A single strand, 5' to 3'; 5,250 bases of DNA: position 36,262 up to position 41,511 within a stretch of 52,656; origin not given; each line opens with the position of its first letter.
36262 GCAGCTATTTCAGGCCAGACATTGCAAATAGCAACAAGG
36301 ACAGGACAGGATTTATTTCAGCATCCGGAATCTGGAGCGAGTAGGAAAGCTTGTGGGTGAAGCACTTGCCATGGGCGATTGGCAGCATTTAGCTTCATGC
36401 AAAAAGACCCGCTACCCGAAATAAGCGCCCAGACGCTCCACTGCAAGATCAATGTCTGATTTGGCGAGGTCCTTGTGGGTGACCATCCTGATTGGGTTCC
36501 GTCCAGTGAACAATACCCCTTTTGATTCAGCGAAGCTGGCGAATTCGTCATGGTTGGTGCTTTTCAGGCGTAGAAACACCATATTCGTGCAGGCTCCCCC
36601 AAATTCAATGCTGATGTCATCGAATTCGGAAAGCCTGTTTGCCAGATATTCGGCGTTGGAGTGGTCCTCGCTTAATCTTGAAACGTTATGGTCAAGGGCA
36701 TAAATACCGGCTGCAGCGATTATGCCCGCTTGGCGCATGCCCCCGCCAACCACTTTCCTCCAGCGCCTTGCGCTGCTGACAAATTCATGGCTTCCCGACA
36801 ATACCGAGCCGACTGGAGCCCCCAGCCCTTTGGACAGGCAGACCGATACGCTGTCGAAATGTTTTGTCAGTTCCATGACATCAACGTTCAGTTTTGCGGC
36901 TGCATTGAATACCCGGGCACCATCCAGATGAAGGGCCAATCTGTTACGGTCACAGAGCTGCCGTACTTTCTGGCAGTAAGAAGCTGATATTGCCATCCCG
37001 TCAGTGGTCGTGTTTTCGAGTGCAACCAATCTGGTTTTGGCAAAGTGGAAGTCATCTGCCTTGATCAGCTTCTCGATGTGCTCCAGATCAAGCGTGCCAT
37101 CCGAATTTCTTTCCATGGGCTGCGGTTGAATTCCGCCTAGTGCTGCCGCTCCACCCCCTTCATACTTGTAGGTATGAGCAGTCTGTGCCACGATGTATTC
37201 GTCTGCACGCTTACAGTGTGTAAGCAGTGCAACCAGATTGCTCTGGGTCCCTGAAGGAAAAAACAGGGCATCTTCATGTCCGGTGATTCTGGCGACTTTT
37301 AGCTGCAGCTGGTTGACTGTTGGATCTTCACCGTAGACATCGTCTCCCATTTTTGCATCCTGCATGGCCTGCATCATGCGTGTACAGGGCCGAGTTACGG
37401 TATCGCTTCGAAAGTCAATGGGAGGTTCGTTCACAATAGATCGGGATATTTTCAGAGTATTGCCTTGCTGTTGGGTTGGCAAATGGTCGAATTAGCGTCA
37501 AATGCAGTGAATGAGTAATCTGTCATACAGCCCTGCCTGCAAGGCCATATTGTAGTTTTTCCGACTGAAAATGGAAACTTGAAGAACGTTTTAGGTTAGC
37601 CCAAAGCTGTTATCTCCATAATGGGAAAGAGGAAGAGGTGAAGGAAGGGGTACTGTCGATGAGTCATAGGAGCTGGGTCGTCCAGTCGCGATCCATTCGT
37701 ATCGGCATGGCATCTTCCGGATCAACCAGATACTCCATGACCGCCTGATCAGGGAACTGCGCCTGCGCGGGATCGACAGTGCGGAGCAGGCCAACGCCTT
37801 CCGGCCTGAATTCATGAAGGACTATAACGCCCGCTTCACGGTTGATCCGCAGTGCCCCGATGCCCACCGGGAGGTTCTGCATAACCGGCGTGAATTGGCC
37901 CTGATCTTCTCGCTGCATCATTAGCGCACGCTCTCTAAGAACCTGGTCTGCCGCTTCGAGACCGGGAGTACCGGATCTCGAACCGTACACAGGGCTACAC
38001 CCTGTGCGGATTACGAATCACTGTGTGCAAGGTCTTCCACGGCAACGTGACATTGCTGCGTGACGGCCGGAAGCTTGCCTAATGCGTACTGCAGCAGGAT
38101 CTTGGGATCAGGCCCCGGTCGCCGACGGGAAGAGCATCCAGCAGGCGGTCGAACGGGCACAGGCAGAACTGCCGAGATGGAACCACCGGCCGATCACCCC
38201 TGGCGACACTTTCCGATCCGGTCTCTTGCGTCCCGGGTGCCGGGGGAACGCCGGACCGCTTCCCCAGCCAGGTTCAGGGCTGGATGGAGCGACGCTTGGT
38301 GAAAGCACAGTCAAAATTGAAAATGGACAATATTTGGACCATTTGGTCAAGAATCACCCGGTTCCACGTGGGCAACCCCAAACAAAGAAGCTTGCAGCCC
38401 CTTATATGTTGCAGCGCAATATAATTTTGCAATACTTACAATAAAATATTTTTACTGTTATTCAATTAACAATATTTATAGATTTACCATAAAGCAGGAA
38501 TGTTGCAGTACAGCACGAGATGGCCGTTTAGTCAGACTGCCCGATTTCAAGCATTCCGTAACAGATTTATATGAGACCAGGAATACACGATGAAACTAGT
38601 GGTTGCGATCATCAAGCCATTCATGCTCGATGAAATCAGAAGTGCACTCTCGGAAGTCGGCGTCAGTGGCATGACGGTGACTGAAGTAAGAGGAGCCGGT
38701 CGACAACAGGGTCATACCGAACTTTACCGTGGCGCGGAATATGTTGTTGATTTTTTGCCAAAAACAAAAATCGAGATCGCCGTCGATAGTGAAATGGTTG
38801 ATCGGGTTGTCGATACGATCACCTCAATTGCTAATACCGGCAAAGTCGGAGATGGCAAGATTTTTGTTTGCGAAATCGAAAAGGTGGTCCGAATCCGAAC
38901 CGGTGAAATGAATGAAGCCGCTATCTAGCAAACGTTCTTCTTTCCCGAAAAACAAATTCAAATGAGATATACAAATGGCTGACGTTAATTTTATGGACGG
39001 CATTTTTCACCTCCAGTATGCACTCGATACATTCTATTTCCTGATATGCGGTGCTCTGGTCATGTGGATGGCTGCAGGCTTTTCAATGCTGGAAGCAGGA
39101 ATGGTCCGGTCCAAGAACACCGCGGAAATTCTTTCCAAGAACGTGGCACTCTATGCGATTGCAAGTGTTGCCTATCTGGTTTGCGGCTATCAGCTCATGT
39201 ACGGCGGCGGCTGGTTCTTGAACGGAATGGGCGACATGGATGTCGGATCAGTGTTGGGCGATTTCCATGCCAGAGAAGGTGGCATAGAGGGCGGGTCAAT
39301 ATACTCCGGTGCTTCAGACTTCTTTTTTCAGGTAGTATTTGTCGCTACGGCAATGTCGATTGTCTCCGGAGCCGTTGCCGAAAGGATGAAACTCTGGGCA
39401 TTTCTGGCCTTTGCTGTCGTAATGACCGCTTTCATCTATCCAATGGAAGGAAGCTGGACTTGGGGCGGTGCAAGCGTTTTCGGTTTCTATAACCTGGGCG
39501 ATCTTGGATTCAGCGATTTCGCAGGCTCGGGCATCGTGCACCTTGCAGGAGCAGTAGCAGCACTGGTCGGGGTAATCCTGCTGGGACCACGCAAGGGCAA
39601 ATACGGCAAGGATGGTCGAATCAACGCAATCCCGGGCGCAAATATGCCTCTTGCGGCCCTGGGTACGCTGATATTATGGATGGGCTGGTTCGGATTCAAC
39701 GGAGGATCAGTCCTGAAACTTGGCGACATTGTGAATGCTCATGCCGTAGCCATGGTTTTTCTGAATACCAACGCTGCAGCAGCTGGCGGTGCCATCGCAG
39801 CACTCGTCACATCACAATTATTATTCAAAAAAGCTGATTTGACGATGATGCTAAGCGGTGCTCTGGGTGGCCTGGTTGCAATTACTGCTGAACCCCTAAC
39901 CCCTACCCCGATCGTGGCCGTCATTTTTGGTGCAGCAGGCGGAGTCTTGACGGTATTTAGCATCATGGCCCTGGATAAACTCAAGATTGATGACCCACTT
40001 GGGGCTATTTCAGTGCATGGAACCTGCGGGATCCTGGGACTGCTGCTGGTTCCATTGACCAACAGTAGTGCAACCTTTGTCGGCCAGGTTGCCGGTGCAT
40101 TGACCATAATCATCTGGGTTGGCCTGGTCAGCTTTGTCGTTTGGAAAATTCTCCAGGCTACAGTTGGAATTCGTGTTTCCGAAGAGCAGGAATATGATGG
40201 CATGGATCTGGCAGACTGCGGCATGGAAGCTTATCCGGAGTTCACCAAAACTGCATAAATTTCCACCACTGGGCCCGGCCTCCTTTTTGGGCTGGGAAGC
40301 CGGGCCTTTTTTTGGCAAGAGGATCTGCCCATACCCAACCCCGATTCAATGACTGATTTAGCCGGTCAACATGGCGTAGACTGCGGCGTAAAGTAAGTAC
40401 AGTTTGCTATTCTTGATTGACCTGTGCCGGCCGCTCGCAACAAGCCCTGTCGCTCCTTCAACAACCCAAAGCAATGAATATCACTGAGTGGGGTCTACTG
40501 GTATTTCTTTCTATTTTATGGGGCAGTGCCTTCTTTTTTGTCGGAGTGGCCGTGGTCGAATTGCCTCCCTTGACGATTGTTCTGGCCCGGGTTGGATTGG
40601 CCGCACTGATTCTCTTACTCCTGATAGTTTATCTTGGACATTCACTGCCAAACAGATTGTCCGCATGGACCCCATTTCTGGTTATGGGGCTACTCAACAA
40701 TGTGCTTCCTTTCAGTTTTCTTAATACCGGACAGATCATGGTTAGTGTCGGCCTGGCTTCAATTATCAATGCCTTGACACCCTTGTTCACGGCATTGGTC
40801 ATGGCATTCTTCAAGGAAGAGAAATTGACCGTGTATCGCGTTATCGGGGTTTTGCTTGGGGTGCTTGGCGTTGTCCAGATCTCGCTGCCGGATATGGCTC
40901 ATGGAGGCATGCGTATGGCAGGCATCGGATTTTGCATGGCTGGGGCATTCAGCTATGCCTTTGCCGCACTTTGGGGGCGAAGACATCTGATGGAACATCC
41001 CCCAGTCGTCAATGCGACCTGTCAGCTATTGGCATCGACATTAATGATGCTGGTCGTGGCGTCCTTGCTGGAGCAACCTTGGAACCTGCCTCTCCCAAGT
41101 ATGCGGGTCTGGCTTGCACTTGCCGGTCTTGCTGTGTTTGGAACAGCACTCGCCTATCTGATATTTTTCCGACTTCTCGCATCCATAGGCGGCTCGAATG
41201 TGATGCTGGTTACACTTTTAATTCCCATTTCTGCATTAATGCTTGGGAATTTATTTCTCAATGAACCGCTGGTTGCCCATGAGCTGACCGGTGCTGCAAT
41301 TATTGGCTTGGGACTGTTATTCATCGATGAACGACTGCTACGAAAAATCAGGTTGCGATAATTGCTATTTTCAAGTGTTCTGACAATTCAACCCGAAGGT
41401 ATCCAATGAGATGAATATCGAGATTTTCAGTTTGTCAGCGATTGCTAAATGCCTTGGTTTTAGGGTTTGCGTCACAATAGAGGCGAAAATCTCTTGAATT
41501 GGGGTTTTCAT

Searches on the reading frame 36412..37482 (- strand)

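Call 30: search_protein_families(library=pfam, proteins=[window:36412-37482:-], max_evalue=0.001)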
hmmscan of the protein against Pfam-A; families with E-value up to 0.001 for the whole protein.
window:36412-37482:- (356 aa): 2 families
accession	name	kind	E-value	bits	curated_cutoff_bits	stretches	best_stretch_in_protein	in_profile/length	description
PF01212.27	Beta_elim_lyase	-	3.4e-101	338.8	27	1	23-304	1-285/288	Beta-eliminating lyase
PF00155.27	Aminotran_1_2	-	1.2e-11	44.8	19.7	1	27-329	14-334/361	Aminotransferase class I and II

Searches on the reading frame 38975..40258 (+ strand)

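Call 30: search_protein_families(library=pfam, proteins=[window:38975-40258:+], max_evalue=0.001)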
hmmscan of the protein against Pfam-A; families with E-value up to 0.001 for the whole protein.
window:38975-40258:+ (427 aa): 1 family
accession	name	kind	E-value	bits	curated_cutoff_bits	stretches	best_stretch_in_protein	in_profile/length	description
PF00909.26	Ammonium_transp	-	4.6e-96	322.4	23.2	1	22-420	3-399/399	Ammonium Transporter Family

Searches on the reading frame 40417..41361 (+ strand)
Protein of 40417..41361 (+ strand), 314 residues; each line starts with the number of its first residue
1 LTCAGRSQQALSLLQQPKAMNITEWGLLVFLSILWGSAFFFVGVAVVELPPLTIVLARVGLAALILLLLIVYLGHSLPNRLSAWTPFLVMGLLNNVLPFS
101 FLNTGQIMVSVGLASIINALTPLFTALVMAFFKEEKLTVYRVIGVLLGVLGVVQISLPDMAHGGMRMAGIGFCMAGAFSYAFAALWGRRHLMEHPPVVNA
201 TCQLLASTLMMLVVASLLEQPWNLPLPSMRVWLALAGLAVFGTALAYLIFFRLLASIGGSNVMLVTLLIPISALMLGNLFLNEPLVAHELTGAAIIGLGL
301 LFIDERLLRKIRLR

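Call 30: search_protein_families(library=pfam, proteins=[window:40417-41361:+], max_evalue=0.001)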
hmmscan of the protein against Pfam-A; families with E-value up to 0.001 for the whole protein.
window:40417-41361:+ (314 aa): 1 family
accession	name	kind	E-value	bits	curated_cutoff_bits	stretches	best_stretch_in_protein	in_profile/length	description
PF00892.27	EamA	-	8.7e-39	133.3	28.2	2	27-156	6-134/135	EamA-like transporter family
